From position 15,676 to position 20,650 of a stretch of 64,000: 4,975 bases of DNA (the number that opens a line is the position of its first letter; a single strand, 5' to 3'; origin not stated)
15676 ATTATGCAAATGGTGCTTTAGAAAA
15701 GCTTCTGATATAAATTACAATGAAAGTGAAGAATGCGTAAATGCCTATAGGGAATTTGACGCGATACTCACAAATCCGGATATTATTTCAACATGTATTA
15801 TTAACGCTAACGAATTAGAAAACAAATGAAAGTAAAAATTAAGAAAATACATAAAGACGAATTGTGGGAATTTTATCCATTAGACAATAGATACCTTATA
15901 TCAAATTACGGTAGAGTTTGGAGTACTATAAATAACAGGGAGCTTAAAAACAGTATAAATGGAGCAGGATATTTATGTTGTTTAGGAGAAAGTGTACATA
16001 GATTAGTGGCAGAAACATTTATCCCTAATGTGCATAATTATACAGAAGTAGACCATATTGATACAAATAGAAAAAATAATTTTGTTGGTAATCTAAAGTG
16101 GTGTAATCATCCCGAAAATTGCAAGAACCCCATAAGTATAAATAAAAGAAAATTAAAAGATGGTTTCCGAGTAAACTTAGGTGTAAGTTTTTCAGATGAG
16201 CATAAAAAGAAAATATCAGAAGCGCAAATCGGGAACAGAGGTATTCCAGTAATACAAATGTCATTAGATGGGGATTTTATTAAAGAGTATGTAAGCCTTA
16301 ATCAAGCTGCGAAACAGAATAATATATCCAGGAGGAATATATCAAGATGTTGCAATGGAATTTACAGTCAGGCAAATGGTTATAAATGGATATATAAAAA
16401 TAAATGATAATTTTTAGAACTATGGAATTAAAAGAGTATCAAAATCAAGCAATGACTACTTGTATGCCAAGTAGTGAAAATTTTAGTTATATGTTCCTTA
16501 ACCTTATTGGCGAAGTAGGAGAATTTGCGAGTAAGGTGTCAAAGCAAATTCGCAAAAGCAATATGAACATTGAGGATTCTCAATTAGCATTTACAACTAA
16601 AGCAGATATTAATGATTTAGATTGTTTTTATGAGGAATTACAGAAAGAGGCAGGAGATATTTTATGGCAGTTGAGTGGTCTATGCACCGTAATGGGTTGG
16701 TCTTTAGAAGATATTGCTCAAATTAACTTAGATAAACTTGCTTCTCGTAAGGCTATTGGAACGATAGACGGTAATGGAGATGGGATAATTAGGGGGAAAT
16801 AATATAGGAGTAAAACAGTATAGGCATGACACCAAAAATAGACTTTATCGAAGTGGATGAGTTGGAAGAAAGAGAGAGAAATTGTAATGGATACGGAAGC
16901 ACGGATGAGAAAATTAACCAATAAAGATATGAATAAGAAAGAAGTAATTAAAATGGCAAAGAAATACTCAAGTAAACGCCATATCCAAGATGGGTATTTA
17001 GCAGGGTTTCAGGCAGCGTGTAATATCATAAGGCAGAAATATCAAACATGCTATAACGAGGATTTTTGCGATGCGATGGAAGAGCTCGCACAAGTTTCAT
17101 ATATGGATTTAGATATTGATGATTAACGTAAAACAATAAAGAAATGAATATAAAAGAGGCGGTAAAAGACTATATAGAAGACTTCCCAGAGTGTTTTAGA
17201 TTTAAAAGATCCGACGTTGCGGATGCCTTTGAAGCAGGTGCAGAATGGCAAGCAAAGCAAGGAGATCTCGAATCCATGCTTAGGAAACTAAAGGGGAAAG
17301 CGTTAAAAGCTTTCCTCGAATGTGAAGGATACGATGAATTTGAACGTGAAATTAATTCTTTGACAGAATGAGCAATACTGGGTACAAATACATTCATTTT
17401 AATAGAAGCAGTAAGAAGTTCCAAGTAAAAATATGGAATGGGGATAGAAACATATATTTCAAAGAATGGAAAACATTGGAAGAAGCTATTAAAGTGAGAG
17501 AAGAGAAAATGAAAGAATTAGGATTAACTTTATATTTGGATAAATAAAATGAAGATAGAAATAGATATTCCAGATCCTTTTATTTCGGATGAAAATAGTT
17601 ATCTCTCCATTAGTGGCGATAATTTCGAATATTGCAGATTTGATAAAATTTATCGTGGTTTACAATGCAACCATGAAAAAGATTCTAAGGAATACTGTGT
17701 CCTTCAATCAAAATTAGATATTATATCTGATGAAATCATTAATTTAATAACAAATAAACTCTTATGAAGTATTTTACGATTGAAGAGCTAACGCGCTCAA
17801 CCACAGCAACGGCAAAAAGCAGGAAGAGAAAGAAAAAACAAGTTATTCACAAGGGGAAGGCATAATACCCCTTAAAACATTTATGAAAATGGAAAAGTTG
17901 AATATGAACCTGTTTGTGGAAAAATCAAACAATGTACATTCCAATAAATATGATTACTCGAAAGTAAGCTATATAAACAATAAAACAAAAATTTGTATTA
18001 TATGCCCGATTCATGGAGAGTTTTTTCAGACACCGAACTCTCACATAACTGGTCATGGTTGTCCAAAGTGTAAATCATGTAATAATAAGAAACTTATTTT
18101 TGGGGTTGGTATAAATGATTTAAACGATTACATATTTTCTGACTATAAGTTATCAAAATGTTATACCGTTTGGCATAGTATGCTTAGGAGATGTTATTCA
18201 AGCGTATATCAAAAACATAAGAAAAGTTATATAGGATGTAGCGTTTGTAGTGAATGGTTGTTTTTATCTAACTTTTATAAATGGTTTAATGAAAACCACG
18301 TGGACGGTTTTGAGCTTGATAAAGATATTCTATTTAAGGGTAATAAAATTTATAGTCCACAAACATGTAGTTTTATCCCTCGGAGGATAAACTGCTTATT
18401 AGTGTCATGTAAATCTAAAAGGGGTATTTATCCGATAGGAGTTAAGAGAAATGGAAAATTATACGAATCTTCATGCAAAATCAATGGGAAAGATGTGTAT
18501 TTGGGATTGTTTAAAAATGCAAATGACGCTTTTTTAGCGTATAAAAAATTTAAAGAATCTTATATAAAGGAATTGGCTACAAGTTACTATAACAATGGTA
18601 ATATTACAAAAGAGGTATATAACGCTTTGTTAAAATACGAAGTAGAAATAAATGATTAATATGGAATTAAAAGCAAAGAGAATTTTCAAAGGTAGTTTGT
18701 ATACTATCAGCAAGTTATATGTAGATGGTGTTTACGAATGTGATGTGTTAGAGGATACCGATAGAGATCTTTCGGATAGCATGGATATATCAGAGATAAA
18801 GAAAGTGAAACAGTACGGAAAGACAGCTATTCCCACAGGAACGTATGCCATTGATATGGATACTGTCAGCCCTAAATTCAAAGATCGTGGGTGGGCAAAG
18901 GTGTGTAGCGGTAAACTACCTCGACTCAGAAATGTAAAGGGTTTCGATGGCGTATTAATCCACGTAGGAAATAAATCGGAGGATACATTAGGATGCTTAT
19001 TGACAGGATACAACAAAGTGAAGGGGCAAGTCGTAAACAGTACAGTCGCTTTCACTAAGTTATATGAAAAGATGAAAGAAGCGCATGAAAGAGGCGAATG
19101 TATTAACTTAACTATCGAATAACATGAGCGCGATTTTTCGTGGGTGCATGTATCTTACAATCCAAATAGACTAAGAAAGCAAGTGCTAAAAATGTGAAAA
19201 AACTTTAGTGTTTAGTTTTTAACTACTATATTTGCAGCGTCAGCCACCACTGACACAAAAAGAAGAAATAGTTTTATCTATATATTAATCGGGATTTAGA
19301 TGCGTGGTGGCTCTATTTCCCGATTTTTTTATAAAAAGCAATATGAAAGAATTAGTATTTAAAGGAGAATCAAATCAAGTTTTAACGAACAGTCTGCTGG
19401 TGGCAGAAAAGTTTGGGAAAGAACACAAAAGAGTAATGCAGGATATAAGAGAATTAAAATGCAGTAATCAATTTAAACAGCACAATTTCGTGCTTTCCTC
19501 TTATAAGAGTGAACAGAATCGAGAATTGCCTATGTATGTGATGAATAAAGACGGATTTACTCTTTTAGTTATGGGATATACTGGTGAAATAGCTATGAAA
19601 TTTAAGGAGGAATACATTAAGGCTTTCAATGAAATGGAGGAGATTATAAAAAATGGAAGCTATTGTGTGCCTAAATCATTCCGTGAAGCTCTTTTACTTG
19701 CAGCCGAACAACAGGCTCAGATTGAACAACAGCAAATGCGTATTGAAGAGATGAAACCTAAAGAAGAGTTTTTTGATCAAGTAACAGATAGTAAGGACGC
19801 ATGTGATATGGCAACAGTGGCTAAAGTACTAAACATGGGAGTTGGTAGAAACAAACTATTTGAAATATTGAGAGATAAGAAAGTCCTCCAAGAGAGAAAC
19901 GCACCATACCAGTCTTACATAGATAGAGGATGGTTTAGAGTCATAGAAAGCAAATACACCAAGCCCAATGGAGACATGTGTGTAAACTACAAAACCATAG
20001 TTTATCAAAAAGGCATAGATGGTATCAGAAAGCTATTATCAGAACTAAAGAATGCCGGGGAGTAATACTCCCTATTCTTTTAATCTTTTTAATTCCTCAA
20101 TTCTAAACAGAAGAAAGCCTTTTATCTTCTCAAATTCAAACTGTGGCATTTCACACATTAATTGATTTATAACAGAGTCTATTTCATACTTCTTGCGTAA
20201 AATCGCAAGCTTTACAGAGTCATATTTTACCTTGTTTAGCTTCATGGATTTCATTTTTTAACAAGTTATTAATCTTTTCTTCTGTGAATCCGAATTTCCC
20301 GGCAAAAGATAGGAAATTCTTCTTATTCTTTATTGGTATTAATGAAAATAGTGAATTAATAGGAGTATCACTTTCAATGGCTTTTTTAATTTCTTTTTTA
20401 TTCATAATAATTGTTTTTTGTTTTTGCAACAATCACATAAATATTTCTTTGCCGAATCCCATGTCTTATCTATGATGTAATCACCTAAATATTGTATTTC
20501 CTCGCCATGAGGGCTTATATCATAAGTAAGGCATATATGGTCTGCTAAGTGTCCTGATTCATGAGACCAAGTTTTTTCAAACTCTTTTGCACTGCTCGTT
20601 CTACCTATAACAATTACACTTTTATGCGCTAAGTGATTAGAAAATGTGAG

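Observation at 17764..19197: Relic N- and C-termini of an M15-type peptidase bracket a 1.26-kb insert carrying an AP2-endonuclease-like gene and a DUF5675 gene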

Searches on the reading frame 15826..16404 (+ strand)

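Call 3: search_protein_families(library=pfam, proteins=[window:15826-16404:+], max_evalue=1)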
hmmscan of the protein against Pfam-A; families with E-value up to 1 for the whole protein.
window:15826-16404:+ (193 aa): 7 families
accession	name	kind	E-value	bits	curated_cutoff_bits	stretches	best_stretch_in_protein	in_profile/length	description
PF13392.12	HNH_3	-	7.8e-07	29.1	24.8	1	57-98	3-44/46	HNH endonuclease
PF22083.2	I-HmuI_NUMOD-like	-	2.6e-05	24.1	27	1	152-186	9-43/46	DNA endonuclease I-HmuI-like, NUMOD-like domain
PF07463.16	NUMOD4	-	0.00012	22.7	23.4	1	13-51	2-45/49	NUMOD4 motif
PF07453.19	NUMOD1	-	0.00013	22.6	22.8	1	140-175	1-36/37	NUMOD1 domain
PF09023.15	Staphostatin_B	-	0.035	14.6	25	1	65-152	4-85/105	Staphostatin B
PF07460.16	NUMOD3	-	0.038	14.4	20.4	1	123-137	5-19/37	NUMOD3 motif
PF10061.14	DUF2299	-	0.04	14.1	22.8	1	94-138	28-73/138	Uncharacterized conserved protein (DUF2299)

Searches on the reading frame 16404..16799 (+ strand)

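Call 3: search_protein_families(library=pfam, proteins=[window:16404-16799:+], max_evalue=1)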
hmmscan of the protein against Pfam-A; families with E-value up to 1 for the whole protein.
window:16404-16799:+ (132 aa): 3 families
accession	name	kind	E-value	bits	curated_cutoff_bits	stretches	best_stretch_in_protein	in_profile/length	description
PF03819.22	MazG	-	7.4e-09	36.2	22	1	30-116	6-70/74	MazG nucleotide pyrophosphohydrolase domain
PF16421.10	E2F_CC-MB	-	0.067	13.8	33.9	1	42-78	19-55/96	E2F transcription factor CC-MB domain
PF01476.26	LysM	-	0.16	12.4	20.9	1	83-115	5-32/43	LysM domain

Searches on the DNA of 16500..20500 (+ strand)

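Call 4: search_dna_similar(query=window:16500-20500:+, collection=phages, mode=near, max_rows=30)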
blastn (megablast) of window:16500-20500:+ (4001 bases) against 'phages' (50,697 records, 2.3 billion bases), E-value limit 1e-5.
Records with a match: 12; places in all: 12; records where one place covers at least 80% of the query: 0.
Best place of each record, by identity: 80-90% 6; 60-80% 6.
By first word of the organism name: Bacteroides 12.
By host as written in the record: Bacteroides fragilis 4; Bacteroides fragilis CSC10 3; Bacteroides fragilis GB124 1; Bacteroides fragilis TSN8 1; Bacteroides fragilis DA702 1; Bacteroides fragilis BSC344 1; Bacteroides fragilis DA766 1.
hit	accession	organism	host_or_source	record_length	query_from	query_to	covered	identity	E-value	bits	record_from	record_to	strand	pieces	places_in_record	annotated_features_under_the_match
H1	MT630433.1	Bacteroides phage vB_BfrS_23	Bacteroides fragilis GB124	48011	2844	3214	9%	76.2%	3e-44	187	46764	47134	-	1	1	antirepressor protein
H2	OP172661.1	Bacteroides phage BF8P1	Bacteroides fragilis TSN8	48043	2844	3214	9%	75.9%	1e-42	182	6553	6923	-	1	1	hypothetical protein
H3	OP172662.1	Bacteroides phage BF10P1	Bacteroides fragilis CSC10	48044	2841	3211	9%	75.9%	1e-42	182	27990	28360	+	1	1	hypothetical protein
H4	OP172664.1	Bacteroides phage BF10P3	Bacteroides fragilis CSC10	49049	2841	3211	9%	75.9%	1e-42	182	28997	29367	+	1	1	hypothetical protein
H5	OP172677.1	Bacteroides phage BF702P1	Bacteroides fragilis DA702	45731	2841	3211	9%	75.9%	1e-42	182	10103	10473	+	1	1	hypothetical protein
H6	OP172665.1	Bacteroides phage BF344P1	Bacteroides fragilis BSC344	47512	2844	3214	9%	75.7%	6e-41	176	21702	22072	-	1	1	hypothetical protein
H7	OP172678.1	Bacteroides phage BF766P1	Bacteroides fragilis DA766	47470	2832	3118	7%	85.4%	5e-77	296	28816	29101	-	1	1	hypothetical protein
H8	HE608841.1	Bacteroides phage B124-14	Bacteroides fragilis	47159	2844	2958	3%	82.1%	5e-17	97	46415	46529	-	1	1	putative phage antirepressor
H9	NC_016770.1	Bacteroides phage B124-14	Bacteroides fragilis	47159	2844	2958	3%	82.1%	5e-17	97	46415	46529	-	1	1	anti-repressor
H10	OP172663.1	Bacteroides phage BF10P2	Bacteroides fragilis CSC10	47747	2844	2930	2%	88.5%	9e-20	106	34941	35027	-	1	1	hypothetical protein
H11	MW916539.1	Bacteroides phage GEC_vB_Bfr_VA7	Bacteroides fragilis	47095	2844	2921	2%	88.5%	2e-16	95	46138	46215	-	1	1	putative regulatory antirepressor protein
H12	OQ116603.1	Bacteroides phage vB_BfrS_UZM3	Bacteroides fragilis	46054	2844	2922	2%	87.3%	9e-15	90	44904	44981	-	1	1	antirepressor protein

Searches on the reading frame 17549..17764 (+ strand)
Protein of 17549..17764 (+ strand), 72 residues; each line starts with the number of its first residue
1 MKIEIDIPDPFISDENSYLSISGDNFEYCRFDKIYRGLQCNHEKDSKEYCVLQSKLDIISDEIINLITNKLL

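Call 3: search_protein_families(library=pfam, proteins=[window:17549-17764:+], max_evalue=1)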
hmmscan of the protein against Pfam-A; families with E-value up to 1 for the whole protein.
window:17549-17764:+ (72 aa): 1 family
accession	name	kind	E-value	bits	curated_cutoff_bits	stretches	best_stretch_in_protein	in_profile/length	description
PF05676.18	NDUF_B7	-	0.017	15.2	26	1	26-52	27-53/63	NADH-ubiquinone oxidoreductase B18 subunit (NDUFB7)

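Call 32: search_protein_families(library=phrogs, proteins=[window:17549-17764:+], max_evalue=0.001)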
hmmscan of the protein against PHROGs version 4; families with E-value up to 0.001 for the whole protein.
window:17549-17764:+ (72 aa): 0 families

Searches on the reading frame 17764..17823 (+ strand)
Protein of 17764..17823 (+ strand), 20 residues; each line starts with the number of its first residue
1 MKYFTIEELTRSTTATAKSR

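Call 12: search_dna_similar(query=window:17764-17823:+, collection=phages, mode=protein, max_evalue=10, max_rows=30)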
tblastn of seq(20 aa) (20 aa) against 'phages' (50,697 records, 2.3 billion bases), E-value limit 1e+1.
Records with a match: 45; places in all: 45; records where one place covers at least 80% of the query: 43.
Best place of each record, by identity: 80-90% 8; 60-80% 37.
By first word of the organism name: Bacteroides 39; uncultured 4; Bacteriophage 2.
By host as written in the record: - 6; Bacteroides caccae DA679 5; Bacteroides fragilis 4; Bacteroides fragilis CSC10 3; Bacteroides fragilis DA486 3; Bacteroides fragilis DA503 3; Bacteroides fragilis DA698 2; Bacteroides fragilis DA695 2; and 14 more.
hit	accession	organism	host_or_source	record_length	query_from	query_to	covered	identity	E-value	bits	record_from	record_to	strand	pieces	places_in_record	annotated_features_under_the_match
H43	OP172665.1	Bacteroides phage BF344P1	Bacteroides fragilis BSC344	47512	1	19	95%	84.2%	7e-3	35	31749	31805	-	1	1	hypothetical protein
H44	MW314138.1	Bacteroides phage vB_BfraS_NCTC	Bacteroides fragilis NCTC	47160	1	19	95%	84.2%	7e-3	35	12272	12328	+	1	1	peptidase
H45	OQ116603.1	Bacteroides phage vB_BfrS_UZM3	Bacteroides fragilis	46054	1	19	95%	84.2%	7e-3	35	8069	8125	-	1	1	endolysin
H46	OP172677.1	Bacteroides phage BF702P1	Bacteroides fragilis DA702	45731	1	19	95%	84.2%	7e-3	35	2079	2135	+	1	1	hypothetical protein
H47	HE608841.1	Bacteroides phage B124-14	Bacteroides fragilis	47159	1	19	95%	84.2%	7e-3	35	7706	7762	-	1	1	putative peptidase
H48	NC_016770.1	Bacteroides phage B124-14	Bacteroides fragilis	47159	1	19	95%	84.2%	7e-3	35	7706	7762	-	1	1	endolysin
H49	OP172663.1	Bacteroides phage BF10P2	Bacteroides fragilis CSC10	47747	1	19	95%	84.2%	7e-3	35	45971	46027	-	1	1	hypothetical protein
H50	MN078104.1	Bacteroides phage Barc2635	Bacteroides fragilis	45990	1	19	95%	78.9%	2e-2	34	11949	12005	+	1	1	zinc D-Ala-D-Ala carboxypeptidase precursor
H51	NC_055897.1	uncultured phage cr114_1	human feces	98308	1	18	90%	77.8%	2e-1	31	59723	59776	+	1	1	endolysin | hypothetical protein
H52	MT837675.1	Bacteriophage sp.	human fecal samples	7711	1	18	90%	77.8%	2e-1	31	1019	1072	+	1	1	record has no annotation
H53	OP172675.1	Bacteroides phage BF698P1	Bacteroides fragilis DA698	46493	1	18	90%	77.8%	3e-1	31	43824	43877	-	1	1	hypothetical protein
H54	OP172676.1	Bacteroides phage BF698P3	Bacteroides fragilis DA698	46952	1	18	90%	77.8%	3e-1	30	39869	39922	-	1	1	hypothetical protein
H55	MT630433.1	Bacteroides phage vB_BfrS_23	Bacteroides fragilis GB124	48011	1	18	90%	77.8%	5e-1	30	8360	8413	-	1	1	glutamate synthase [NADPH] large chain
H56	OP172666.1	Bacteroides phage BF486P1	Bacteroides fragilis DA486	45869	1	19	95%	73.7%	1e-1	32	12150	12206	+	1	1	hypothetical protein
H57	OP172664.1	Bacteroides phage BF10P3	Bacteroides fragilis CSC10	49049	1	19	95%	73.7%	1e-1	32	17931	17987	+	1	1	hypothetical protein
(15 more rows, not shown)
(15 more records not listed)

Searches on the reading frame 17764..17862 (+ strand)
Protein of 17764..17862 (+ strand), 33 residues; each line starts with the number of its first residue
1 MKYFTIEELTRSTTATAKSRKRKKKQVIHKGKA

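Call 3: search_protein_families(library=pfam, proteins=[window:17764-17862:+], max_evalue=1)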
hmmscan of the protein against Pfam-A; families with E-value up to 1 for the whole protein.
seq(33 aa): 0 families

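Call 8: search_dna_similar(query=window:17764-17862:+, collection=phages, mode=protein, max_evalue=10, max_rows=30)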
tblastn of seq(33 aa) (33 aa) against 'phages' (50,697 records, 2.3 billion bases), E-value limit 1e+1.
No match.

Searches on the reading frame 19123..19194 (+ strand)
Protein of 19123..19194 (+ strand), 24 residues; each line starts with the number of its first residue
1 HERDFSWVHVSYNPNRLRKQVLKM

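Call 3: search_protein_families(library=pfam, proteins=[window:19123-19194:+], max_evalue=1)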
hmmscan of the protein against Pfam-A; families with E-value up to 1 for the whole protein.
seq(24 aa): 0 families

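Call 9: search_dna_similar(query=window:19123-19194:+, collection=phages, mode=protein, max_evalue=10, max_rows=30)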
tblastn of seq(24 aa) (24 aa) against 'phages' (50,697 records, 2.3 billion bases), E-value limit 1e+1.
Records with a match: 69; places in all: 69; records where one place covers at least 80% of the query: 64.
Best place of each record, by identity: 60-80% 18; <60% 51.
By first word of the organism name: Bacteroides 55; uncultured 5; Bacteriophage 3; Pelagibacter 3; Caudoviricetes 1; Phage 1; Curvibacter 1.
By host as written in the record: - 9; Bacteroides ovatus DA687 6; Bacteroides caccae DA679 5; Bacteroides fragilis 4; Bacteroides ovatus DA735 4; Bacteroides fragilis DA486 3; Bacteroides fragilis CSC10 3; Bacteroides ovatus DA745 3; and 23 more.
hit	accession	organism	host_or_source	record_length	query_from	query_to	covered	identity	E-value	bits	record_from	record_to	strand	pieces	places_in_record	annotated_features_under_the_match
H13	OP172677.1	Bacteroides phage BF702P1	Bacteroides fragilis DA702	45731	1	24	100%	66.7%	2e-5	43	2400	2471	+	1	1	hypothetical protein (x2)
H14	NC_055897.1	uncultured phage cr114_1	human feces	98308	1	24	100%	66.7%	6e-4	39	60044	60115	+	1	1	endolysin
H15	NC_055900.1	uncultured phage cr125_1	human feces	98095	1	24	100%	66.7%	6e-4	39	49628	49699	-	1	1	endolysin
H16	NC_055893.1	uncultured phage cr4_1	human feces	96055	1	24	100%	66.7%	6e-4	39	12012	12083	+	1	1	endolysin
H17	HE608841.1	Bacteroides phage B124-14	Bacteroides fragilis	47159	2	24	96%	69.6%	2e-5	43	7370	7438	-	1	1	putative peptidase | hypothetical protein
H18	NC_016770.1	Bacteroides phage B124-14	Bacteroides fragilis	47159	2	24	96%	69.6%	2e-5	43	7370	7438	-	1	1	endolysin | hypothetical protein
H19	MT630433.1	Bacteroides phage vB_BfrS_23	Bacteroides fragilis GB124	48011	2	24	96%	69.6%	2e-5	43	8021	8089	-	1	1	glutamate synthase [NADPH] large chain | hypothetical protein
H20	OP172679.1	Bacteroides phage BF766P4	Bacteroides fragilis DA766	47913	2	24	96%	69.6%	3e-5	42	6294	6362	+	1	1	hypothetical protein (x2)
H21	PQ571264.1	Bacteroides phage BF3-TP1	Bacteroides fragilis HM4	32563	2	24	96%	69.6%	6e-5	41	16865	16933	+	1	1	endolysin | hypothetical protein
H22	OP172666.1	Bacteroides phage BF486P1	Bacteroides fragilis DA486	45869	2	24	96%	65.2%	1e-3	38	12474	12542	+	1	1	hypothetical protein (x2)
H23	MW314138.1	Bacteroides phage vB_BfraS_NCTC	Bacteroides fragilis NCTC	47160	2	24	96%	60.9%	4e-4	39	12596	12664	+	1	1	peptidase | hypothetical protein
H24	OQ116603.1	Bacteroides phage vB_BfrS_UZM3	Bacteroides fragilis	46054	2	24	96%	60.9%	4e-4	39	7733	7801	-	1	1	endolysin | hypothetical protein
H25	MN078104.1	Bacteroides phage Barc2635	Bacteroides fragilis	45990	2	24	96%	60.9%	4e-4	39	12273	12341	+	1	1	zinc D-Ala-D-Ala carboxypeptidase precursor | hypothetical protein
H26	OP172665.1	Bacteroides phage BF344P1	Bacteroides fragilis BSC344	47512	2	24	96%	60.9%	4e-4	39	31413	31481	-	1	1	hypothetical protein (x2)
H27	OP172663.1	Bacteroides phage BF10P2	Bacteroides fragilis CSC10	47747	7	24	75%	77.8%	1e-3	38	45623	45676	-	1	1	hypothetical protein (x2)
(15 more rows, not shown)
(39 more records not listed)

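Call 10: get_annotated_region(hit=H17, flank=2500)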
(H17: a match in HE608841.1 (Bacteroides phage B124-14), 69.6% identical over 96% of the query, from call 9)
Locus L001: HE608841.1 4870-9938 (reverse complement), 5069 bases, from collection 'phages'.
description: Bacteroides phage B124-14 complete genome.
organism: Bacteroides phage B124-14 (NCBI taxid 1105171)
taxonomy: Viruses; Duplodnaviria; Heunggongvirae; Uroviricota; Caudoviricetes
host: Bacteroides fragilis; source: municipal wastewater; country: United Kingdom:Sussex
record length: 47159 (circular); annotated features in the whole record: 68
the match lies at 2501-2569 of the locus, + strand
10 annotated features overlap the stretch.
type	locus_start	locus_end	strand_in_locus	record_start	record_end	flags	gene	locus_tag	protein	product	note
CDS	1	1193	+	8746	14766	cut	-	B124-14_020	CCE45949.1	putative phage tail fibre protein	ORF020c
CDS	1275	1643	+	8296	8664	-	-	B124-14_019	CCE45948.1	hypothetical protein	ORF019c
CDS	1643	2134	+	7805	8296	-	-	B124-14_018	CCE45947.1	hypothetical protein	ORF018c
CDS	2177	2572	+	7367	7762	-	-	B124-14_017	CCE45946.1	putative peptidase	ORF017c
CDS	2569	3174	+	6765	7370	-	-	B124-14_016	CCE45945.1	hypothetical protein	ORF016c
CDS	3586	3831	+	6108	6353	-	-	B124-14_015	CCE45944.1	hypothetical protein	ORF015c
CDS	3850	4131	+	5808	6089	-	-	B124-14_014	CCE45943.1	hypothetical protein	ORF014c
CDS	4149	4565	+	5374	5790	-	-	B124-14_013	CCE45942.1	hypothetical protein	ORF013c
CDS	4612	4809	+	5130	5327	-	-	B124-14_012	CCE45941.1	hypothetical protein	ORF012c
CDS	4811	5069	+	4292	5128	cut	-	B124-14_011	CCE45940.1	hypothetical protein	ORF011c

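Call 11: get_annotated_region(hit=H14, flank=2500)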
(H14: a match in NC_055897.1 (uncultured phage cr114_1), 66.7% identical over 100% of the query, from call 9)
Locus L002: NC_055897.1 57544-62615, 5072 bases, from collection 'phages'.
description: CrAssphage cr114_1, complete genome.
organism: uncultured phage cr114_1 (NCBI taxid 2772088)
taxonomy: Viruses; Duplodnaviria; Heunggongvirae; Uroviricota; Caudoviricetes; Crassvirales; Suoliviridae; Uncouvirinae; Aurodevirus; Aurodevirus intestinalis
host: -; source: human feces; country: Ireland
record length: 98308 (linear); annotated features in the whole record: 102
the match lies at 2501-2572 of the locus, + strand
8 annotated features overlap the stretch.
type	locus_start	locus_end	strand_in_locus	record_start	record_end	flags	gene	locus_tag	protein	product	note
CDS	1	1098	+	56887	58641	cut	-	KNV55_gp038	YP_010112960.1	hypothetical protein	gp_76798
CDS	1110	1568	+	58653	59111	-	-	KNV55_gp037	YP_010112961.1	hypothetical protein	gp_76799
CDS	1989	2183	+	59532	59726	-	-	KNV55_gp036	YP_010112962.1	hypothetical protein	gp_76800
CDS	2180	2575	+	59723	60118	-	-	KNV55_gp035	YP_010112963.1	endolysin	gp_76801; putative peptidase [Bacteroides phage B124-14]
CDS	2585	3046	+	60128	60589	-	-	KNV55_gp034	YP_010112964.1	hypothetical protein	gp_76802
CDS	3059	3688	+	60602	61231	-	-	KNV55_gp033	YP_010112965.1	hypothetical protein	gp_76803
CDS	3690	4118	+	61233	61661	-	-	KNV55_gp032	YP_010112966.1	hypothetical protein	gp_76804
CDS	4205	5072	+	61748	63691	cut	-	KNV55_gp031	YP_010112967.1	hypothetical protein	gp_76805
